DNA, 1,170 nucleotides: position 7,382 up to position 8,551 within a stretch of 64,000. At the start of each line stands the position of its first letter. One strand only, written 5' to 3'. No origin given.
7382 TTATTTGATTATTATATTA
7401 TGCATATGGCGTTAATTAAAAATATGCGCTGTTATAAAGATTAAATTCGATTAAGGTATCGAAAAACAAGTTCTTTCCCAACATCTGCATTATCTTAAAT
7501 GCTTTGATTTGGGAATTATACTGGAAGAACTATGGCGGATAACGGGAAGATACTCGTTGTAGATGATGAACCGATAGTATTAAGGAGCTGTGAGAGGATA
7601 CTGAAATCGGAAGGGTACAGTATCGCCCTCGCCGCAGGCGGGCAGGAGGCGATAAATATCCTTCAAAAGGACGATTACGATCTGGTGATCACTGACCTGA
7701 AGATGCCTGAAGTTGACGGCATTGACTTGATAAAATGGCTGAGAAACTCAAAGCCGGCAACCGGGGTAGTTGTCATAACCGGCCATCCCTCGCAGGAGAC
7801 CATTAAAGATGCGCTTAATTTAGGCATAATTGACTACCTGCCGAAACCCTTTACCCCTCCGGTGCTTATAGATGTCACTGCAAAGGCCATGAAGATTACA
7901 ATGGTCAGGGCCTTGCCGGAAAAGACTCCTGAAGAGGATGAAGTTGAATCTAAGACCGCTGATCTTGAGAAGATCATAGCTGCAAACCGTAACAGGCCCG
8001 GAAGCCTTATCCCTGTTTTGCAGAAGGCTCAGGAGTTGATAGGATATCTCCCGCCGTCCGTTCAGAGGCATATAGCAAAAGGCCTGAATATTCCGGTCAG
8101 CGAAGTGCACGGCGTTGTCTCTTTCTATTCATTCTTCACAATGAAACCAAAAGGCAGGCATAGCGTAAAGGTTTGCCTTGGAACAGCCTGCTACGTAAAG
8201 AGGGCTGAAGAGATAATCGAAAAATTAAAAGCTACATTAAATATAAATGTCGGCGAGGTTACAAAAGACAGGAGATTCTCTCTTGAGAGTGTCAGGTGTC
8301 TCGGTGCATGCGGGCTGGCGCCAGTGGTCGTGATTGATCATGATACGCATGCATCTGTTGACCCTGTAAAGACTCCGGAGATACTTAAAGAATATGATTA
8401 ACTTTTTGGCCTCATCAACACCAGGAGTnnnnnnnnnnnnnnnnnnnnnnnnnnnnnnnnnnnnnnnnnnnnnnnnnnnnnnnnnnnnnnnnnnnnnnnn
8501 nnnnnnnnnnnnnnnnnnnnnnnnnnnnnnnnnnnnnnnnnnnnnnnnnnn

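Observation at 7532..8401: Receiver domain fused directly to a NuoE-type [2Fe-2S] subunit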

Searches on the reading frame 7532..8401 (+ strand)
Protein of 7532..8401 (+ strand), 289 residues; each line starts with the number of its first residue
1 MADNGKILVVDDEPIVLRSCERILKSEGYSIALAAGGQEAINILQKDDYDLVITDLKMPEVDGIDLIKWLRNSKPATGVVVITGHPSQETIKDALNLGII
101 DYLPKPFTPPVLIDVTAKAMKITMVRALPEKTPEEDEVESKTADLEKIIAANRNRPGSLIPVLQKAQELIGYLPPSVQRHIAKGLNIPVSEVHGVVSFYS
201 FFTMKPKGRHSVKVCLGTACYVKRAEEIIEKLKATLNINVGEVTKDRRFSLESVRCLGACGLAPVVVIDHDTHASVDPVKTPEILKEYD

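Call 4: search_protein_families(library=pfam, proteins=[window:7532-8401:+], max_evalue=0.01)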
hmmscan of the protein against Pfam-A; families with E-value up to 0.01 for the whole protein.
window:7532-8401:+ (289 aa): 3 families
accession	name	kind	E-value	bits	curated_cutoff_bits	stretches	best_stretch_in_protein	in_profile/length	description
PF01257.25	2Fe-2S_thioredx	-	9.3e-50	168.7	24.8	1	146-288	2-144/145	Thioredoxin-like [2Fe-2S] ferredoxin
PF00072.30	Response_reg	-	4.4e-32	111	30.2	1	7-114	1-108/111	Response regulator receiver domain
PF23198.2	PDE8A_N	-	0.0004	20.8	29.6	1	26-83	32-90/147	PDE8A-like, N-terminal domain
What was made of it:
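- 7550..7873 (+): Receiver (REC) domain, aa 7-114. Phospho-acceptor Asp55 is at 7694..7696; acid pocket D11/D12; T83; K105-P106. PF00072 E 4.4e-32 (call 4).
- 7967..8395 (+): NuoE/HydC-type thioredoxin-like [2Fe-2S] domain, aa 146-288. Cys codons at 8174, 8189, 8297 and 8309. PF01257 E 9.3e-50, full profile coverage (call 4).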

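Call 5: search_protein_families(library=ncbifam, proteins=[window:7532-8401:+], max_evalue=0.001)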
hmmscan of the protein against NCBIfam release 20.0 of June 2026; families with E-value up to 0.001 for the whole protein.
window:7532-8401:+ (289 aa): 112 families (the best 25 are shown)
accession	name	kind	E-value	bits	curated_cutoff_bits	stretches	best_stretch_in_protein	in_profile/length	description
NF005747.0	PRK07571.1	equivalog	6.2e-50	169.2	224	1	130-282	10-162/173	bidirectional hydrogenase complex protein HoxE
NF004638.0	PRK05988.1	equivalog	9.5e-41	139.2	198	1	138-287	7-156/159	formate dehydrogenase subunit gamma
NF005722.0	PRK07539.1-2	equivalog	2.3e-39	135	141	1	141-288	9-156/157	NADH-quinone oxidoreductase subunit NuoE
TIGR01958.1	nuoE_fam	subfamily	9e-37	126.5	142.4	1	157-288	16-147/148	NADH-quinone oxidoreductase subunit NuoE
NF005725.0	PRK07539.1-5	equivalog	3.3e-34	118.1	220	1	154-288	36-171/174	NADH-quinone oxidoreductase subunit NuoE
NF005721.0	PRK07539.1-1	equivalog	5.4e-27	94.8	308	1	134-286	22-175/292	NADH-quinone oxidoreductase subunit NuoE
NF053512.1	nitric_RR_NosR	exception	1.9e-26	93.1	400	1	7-145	1-138/422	response regulator c-di-GMP phosphodiesterase, NosR family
NF005723.0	PRK07539.1-3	equivalog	1.2e-23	83.8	226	1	157-273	24-140/158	NADH-quinone oxidoreductase subunit NuoE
NF005724.0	PRK07539.1-4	equivalog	3.1e-23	82.8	280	1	156-288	39-172/240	NADH-quinone oxidoreductase subunit NuoE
NF006900.1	PRK09390.1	equivalog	4.9e-23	81.7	255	1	1-144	1-142/203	response regulator FixJ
NF011695.0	PRK15115.1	equivalog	1.9e-20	73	763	1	5-124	7-126/445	two-component system response regulator GlrR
NF009040.0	PRK12373.1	equivalog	6e-20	72.3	514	1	157-288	37-169/400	NADH-quinone oxidoreductase subunit E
NF007005.1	PRK09468.1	equivalog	3.1e-19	69.3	331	1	4-124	3-123/237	osmolarity response regulator transcription factor OmpR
NF051870.1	NAssimRespRegNtrX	equivalog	1e-18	67.5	600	1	6-128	3-127/452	nitrogen assimilation response regulator NtrX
NF008469.0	PRK11361.1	equivalog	1.4e-18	66.9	714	1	2-125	2-125/461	acetoacetate metabolism transcriptional regulator AtoC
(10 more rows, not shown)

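Call 6: find_homologous_proteins(query=window:7532-8401:+, max_evalue=0.00001)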
Query window:7532-8401:+ (289 aa): 7781 proteins with E <= 0.00001 among 8000 candidates; the best 120 are listed.
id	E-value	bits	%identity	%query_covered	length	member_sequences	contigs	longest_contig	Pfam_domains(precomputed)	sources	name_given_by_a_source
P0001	3.1e-183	625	98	100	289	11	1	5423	PF01257.26,PF00072.31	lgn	-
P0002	3.7e-173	592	94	100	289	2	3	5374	PF01257.26,PF23198.2,PF00072.31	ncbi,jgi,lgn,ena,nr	ncbi:MAG: dehydrogenase (ubiquinone) 24 kDa subunit [Nitrospirae bacterium]|nr:dehydrogenase (ubiqui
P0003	2.0e-159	547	84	100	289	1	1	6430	PF01257.26,PF00072.31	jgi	jgi:NADH:ubiquinone oxidoreductase subunit E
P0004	1.0e-148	512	79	100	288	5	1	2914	PF01257.26,PF00072.31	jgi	jgi:NADH:ubiquinone oxidoreductase subunit E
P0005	3.2e-147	507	79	99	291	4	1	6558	PF01257.26,PF00072.31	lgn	-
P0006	4.4e-147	507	78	100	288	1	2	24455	PF01257.26,PF00072.31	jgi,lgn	jgi:NADP-reducing hydrogenase subunit HndA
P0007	4.5e-147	507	78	100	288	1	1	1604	PF01257.26,PF00072.31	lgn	-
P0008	6.8e-147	506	78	99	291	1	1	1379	PF01257.26,PF00072.31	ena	-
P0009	4.5e-146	503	77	100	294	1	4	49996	PF01257.26,PF00072.31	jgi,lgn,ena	-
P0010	1.5e-145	502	77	100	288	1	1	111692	PF01257.26,PF00072.31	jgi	-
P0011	2.9e-145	501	76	100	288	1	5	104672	PF01257.26,PF00072.31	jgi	jgi:NADH:ubiquinone oxidoreductase subunit E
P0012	4.1e-145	500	78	100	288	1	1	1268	PF01257.26,PF00072.31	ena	-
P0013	8.0e-145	499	76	100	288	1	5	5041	PF01257.26,PF00072.31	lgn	-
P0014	1.5e-144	498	77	100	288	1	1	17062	PF01257.26,PF00072.31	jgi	jgi:NADH:ubiquinone oxidoreductase subunit E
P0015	9.4e-144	496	77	100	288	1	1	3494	PF01257.26,PF00072.31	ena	-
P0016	4.5e-143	494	76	100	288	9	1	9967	PF01257.26,PF00072.31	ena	-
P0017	1.6e-142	492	75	100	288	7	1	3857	PF01257.26,PF00072.31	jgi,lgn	jgi:NADH:ubiquinone oxidoreductase subunit E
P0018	2.3e-142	491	76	100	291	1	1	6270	PF01257.26,PF00072.31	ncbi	ncbi:MAG: hypothetical protein Fur0020_10020 [Thermodesulfovibrionia bacterium]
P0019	8.5e-142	489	74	100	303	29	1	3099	PF01257.26,PF00072.31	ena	-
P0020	1.9e-141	488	75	100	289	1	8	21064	PF01257.26,PF00072.31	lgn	-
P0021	3.8e-141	487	77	100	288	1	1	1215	PF01257.26,PF00072.31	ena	-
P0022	8.6e-141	486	74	100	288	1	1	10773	PF01257.26,PF23198.2,PF00072.31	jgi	jgi:NADH-quinone oxidoreductase subunit E/NADP-reducing hydrogenase subunit HndA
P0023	2.5e-140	485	74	100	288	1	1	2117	PF01257.26,PF23198.2,PF00072.31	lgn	-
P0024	1.2e-139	482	75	100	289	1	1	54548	PF01257.26,PF00072.31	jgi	jgi:NADH-quinone oxidoreductase subunit E/NADP-reducing hydrogenase subunit HndA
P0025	4.6e-139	480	74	100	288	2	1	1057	PF01257.26,PF23198.2,PF00072.31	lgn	-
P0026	1.6e-138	479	73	100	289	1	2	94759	PF01257.26,PF00072.31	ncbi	-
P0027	1.3e-137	476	72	100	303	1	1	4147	PF01257.26,PF00072.31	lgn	-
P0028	6.7e-136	470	72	99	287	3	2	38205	PF01257.26,PF00072.31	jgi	-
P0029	3.7e-135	468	71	99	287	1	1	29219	PF01257.26,PF00072.31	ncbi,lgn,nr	ncbi:MAG: NAD(P)H-dependent oxidoreductase subunit E [Nitrospirae bacterium]|nr:NAD(P)H-dependent ox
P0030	7.8e-134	463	70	98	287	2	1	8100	PF01257.26,PF00072.31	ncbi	-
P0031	1.6e-132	459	71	99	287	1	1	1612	PF01257.26,PF00072.31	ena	-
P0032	6.1e-131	454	92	76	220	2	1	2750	PF01257.26,PF00072.31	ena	-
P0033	4.6e-128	444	68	98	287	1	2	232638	PF01257.26,PF00072.31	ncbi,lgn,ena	-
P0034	4.9e-127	441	67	99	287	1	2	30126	PF01257.26,PF00072.31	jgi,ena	-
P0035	6.6e-127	441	68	99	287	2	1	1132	PF01257.26,PF00072.31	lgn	-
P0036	1.9e-126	439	67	99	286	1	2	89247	PF01257.26,PF00072.31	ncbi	-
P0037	2.0e-126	439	69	100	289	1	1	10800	PF01257.26,PF00072.31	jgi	jgi:NADP-reducing hydrogenase subunit HndA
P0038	1.2e-125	436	67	99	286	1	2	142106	PF01257.26,PF00072.31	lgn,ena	-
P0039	1.0e-124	433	66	99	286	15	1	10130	PF01257.26,PF00072.31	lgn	-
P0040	1.3e-124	433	67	99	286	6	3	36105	PF01257.26,PF00072.31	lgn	-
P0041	1.3e-124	433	67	100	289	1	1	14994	PF01257.26,PF00072.31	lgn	-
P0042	1.4e-124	433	67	99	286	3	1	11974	PF01257.26,PF00072.31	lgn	-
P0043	1.5e-124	433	67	99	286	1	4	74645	PF01257.26,PF00072.31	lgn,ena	-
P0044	2.8e-124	432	68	99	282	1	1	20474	PF01257.26,PF00072.31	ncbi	ncbi:MAG: hypothetical protein OHK0032_01570 [Thermodesulfovibrionales bacterium]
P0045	4.3e-124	431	66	99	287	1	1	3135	PF01257.26,PF00072.31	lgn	-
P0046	5.4e-124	431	67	98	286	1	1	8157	PF01257.26,PF00072.31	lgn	-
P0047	7.5e-124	431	67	98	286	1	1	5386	PF01257.26,PF00072.31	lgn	-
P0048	8.5e-124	430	66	100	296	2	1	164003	PF01257.26,PF00072.31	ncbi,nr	ncbi:MAG: NAD(P)H-dependent oxidoreductase subunit E [Thermodesulfovibrionia bacterium]|nr:NAD(P)H-d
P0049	2.1e-123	429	66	99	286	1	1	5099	PF01257.26,PF00072.31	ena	-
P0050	2.5e-123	429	67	99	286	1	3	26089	PF01257.26,PF00072.31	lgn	-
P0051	3.9e-123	428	66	99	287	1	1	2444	PF01257.26,PF00072.31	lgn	-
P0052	7.8e-123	427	66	99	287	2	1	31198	PF01257.26,PF00072.31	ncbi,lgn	-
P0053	8.9e-123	427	65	100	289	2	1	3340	PF01257.26,PF00072.31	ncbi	-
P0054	9.5e-123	427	66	99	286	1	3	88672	PF01257.26,PF00072.31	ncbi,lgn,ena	-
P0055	1.2e-122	427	66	99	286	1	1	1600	PF01257.26,PF00072.31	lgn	-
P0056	1.3e-122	426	64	99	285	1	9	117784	PF01257.26,PF00072.31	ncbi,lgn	-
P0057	1.5e-122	426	66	99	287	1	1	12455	PF01257.26,PF00072.31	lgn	-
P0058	2.1e-122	426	65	100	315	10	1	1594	PF01257.26,PF00072.31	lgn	-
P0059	2.7e-122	425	65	99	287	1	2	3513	PF01257.26,PF00072.31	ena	-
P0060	2.8e-122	425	66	99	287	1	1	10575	PF01257.26,PF00072.31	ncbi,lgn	-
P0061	3.4e-122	425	66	98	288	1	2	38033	PF01257.26,PF00072.31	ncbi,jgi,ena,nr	ncbi:MAG TPA: NAD(P)H-dependent oxidoreductase subunit E [Thermodesulfovibrionales bacterium]|jgi:NA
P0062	3.6e-122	425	64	99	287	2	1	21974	PF01257.26,PF00072.31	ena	-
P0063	3.6e-122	425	66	98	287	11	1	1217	PF01257.26,PF00072.31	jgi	jgi:NADH-quinone oxidoreductase subunit E/NADP-reducing hydrogenase subunit HndA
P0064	4.1e-122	425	67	99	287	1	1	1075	PF01257.26,PF00072.31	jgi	-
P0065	4.9e-122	425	66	99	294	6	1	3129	PF01257.26,PF00072.31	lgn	-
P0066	5.4e-122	424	66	99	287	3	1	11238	PF01257.26,PF00072.31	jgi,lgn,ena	-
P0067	6.3e-122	424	65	98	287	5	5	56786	PF01257.26,PF00072.31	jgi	jgi:NADH:ubiquinone oxidoreductase subunit E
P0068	6.3e-122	424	66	99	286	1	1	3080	PF01257.26,PF00072.31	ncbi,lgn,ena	-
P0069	6.4e-122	424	66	99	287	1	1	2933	PF01257.26,PF00072.31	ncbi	-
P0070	6.8e-122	424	65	98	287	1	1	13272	PF01257.26,PF00072.31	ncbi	-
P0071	8.0e-122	424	63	99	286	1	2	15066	PF01257.26,PF00072.31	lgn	-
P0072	8.6e-122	424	65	99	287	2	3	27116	PF01257.26,PF00072.31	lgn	-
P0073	1.1e-121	424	66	99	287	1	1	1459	PF01257.26,PF00072.31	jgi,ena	-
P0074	1.2e-121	423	65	100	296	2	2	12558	PF01257.26,PF00072.31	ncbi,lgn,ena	-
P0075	1.6e-121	423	66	99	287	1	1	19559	PF01257.26,PF00072.31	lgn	-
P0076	1.6e-121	423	64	99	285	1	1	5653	PF01257.26,PF00072.31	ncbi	-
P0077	1.7e-121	423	64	99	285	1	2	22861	PF01257.26,PF00072.31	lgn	-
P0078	1.8e-121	423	66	100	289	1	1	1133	PF01257.26,PF00072.31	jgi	jgi:NADH:ubiquinone oxidoreductase subunit E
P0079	1.8e-121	423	66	99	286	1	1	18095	PF01257.26,PF00072.31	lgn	-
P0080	1.8e-121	423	65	99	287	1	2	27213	PF01257.26,PF00072.31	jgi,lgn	jgi:NADH:ubiquinone oxidoreductase subunit E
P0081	2.4e-121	422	64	99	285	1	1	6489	PF01257.26,PF00072.31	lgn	-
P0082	3.5e-121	422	65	100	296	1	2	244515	PF01257.26,PF00072.31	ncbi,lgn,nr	ncbi:MAG: NAD(P)H-dependent oxidoreductase subunit E [Nitrospirae bacterium]|nr:NAD(P)H-dependent ox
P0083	4.0e-121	422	66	98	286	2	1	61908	PF01257.26,PF00072.31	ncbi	-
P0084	4.2e-121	422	64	99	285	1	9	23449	PF01257.26,PF00072.31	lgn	-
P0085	5.6e-121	421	66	99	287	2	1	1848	PF01257.26,PF00072.31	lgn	-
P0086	6.5e-121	421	62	99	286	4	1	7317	PF01257.26,PF00072.31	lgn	-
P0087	9.1e-121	420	65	99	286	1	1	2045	PF01257.26,PF00072.31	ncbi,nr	ncbi:MAG TPA: NAD(P)H-dependent oxidoreductase subunit E [Thermodesulfovibrionales bacterium]|nr:NAD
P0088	1.0e-120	420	64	99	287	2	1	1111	PF01257.26,PF00072.31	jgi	jgi:NADH:ubiquinone oxidoreductase subunit E/CheY-like chemotaxis protein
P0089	1.1e-120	420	63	99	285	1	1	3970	PF01257.26,PF00072.31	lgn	-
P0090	1.2e-120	420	64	98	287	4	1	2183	PF01257.26,PF00072.31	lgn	-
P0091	1.5e-120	420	66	99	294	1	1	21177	PF01257.26,PF00072.31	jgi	jgi:NADH:ubiquinone oxidoreductase subunit E/CheY-like chemotaxis protein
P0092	1.5e-120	420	65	99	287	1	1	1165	PF01257.26,PF00072.31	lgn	-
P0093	1.8e-120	419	66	98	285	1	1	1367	PF01257.26,PF00072.31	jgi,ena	-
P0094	1.9e-120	419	64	99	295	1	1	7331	PF01257.26,PF00072.31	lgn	-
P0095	2.3e-120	419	65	98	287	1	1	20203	PF01257.26,PF00072.31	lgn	-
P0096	2.3e-120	419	66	98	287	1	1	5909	PF01257.26,PF00072.31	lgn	-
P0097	2.5e-120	419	66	99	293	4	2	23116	PF01257.26,PF00072.31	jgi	jgi:NADH:ubiquinone oxidoreductase subunit E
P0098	2.6e-120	419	63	99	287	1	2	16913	PF01257.26,PF00072.31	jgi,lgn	jgi:NADH-quinone oxidoreductase subunit E/NADP-reducing hydrogenase subunit HndA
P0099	3.0e-120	419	64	99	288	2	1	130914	PF01257.26,PF00072.31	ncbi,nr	ncbi:MAG: response regulator [Nitrospirae bacterium]|nr:response regulator [Nitrospirota bacterium]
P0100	3.0e-120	419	63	99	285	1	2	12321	PF01257.26,PF00072.31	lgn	-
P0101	3.2e-120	419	65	99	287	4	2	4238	PF01257.26,PF00072.31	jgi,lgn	-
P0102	4.6e-120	418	64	99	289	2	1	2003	PF01257.26,PF00072.31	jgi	jgi:NADH-quinone oxidoreductase subunit E/NADP-reducing hydrogenase subunit HndA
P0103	4.6e-120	418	66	99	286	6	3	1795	PF01257.26,PF00072.31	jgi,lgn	jgi:NADH-quinone oxidoreductase subunit E/NADP-reducing hydrogenase subunit HndA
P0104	4.7e-120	418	64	99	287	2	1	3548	PF01257.26,PF00072.31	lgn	-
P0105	5.8e-120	418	66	100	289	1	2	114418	PF01257.26,PF00072.31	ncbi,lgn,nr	ncbi:MAG: NAD(P)H-dependent oxidoreductase subunit E [Nitrospirae bacterium]|nr:NAD(P)H-dependent ox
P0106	6.7e-120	418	65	98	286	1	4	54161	PF01257.26,PF00072.31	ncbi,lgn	-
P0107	8.6e-120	417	65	99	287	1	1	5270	PF01257.26,PF00072.31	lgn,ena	-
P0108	1.1e-119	417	64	100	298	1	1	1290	PF01257.26,PF00072.31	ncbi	-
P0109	1.3e-119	417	64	99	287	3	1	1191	PF01257.26,PF00072.31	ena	-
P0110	1.4e-119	417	66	98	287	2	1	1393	PF01257.26,PF00072.31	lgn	-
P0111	1.5e-119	416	64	99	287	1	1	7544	PF01257.26,PF00072.31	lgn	-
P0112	2.1e-119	416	62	99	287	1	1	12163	PF01257.26,PF00072.31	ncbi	-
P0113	3.9e-119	415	64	100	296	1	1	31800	PF01257.26,PF00072.31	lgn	-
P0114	3.9e-119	415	67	98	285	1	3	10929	PF01257.26,PF00072.31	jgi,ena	-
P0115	6.9e-119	414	63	98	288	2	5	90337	PF01257.26,PF00072.31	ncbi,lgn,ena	-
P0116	1.1e-118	414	63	99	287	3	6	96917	PF01257.26,PF00072.31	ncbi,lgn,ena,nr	ncbi:NADP-reducing hydrogenase subunit HndA [bacterium BMS3Bbin06]|nr:NADP-reducing hydrogenase subu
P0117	1.2e-118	413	63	99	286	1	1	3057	PF01257.26,PF00072.31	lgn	-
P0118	1.4e-118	413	62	100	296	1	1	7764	PF01257.26,PF00072.31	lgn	-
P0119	1.4e-118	413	64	99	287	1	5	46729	PF01257.26,PF00072.31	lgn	-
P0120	1.5e-118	413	65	99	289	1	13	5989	PF01257.26,PF00072.31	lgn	-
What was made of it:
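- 120 listed homologs from NCBI, JGI, ENA and Logan assemblies share the same two-domain architecture at 282-315 aa, apart from one 220-aa fragment (call 6).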

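Call 14: find_encoding_contigs(protein=P0082, flank=10000, max_places=2)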
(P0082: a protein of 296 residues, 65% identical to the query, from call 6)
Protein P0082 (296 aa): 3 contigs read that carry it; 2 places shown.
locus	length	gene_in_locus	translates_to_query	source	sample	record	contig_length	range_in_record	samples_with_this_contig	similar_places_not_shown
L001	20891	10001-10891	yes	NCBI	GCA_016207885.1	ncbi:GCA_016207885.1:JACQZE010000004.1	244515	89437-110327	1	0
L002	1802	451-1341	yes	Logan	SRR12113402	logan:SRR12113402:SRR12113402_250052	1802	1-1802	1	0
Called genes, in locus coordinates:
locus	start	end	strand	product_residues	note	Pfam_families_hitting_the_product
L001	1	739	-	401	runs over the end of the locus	PF00346:Complex1_49kDa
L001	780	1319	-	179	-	PF00329:Complex1_30kDa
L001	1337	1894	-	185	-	PF01058:Oxidored_q6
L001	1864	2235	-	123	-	PF00507:Oxidored_q4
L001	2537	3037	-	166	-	-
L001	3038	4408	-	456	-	PF13175:AAA_15, PF13304:AAA_21, PF12476:DUF3696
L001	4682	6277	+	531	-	PF00672:HAMP, PF00512:HisKA, PF02518:HATPase_c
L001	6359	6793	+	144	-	PF13581:HATPase_c_2 (weak), PF02518:HATPase_c (weak)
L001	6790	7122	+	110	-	PF07085:DRTGG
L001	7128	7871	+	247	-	PF02811:PHP, PF13263:PHP_C (weak)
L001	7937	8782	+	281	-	PF02498:Bro-N (weak)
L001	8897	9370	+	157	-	-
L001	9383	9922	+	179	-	PF02518:HATPase_c, PF13589:HATPase_c_3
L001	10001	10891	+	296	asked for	PF00072:Response_reg, PF01257:2Fe-2S_thioredx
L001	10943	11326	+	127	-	-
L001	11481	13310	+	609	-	PF01257:2Fe-2S_thioredx (weak), PF01512:Complex1_51K, PF10589:NADH_4Fe-4S, PF00037:Fer4, PF12837:Fer4_6 (weak), PF12838:Fer4_7 (weak), PF13237:Fer4_10, PF14697:Fer4_21, +2 more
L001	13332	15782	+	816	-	PF00111:Fer2, PF13510:Fer2_4, PF10588:NADH-G_4Fe-4S_3, PF12838:Fer4_7 (weak), PF22117:Fer4_Nqo3, PF04879:Molybdop_Fe4S4, PF00384:Molybdopterin, PF01568:Molydop_binding, +1 more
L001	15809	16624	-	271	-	PF06977:SdiA-regulated (faint), PF08450:SGL (faint), PF20067:SSL_N (faint), PF03088:Str_synth (faint), PF01436:NHL (faint)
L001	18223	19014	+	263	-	PF02621:VitK2_biosynth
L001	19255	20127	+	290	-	PF18780:HNH_repeat (weak)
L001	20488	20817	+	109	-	-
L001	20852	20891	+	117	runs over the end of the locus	PF04342:DMT_6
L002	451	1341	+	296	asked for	PF00072:Response_reg, PF01257:2Fe-2S_thioredx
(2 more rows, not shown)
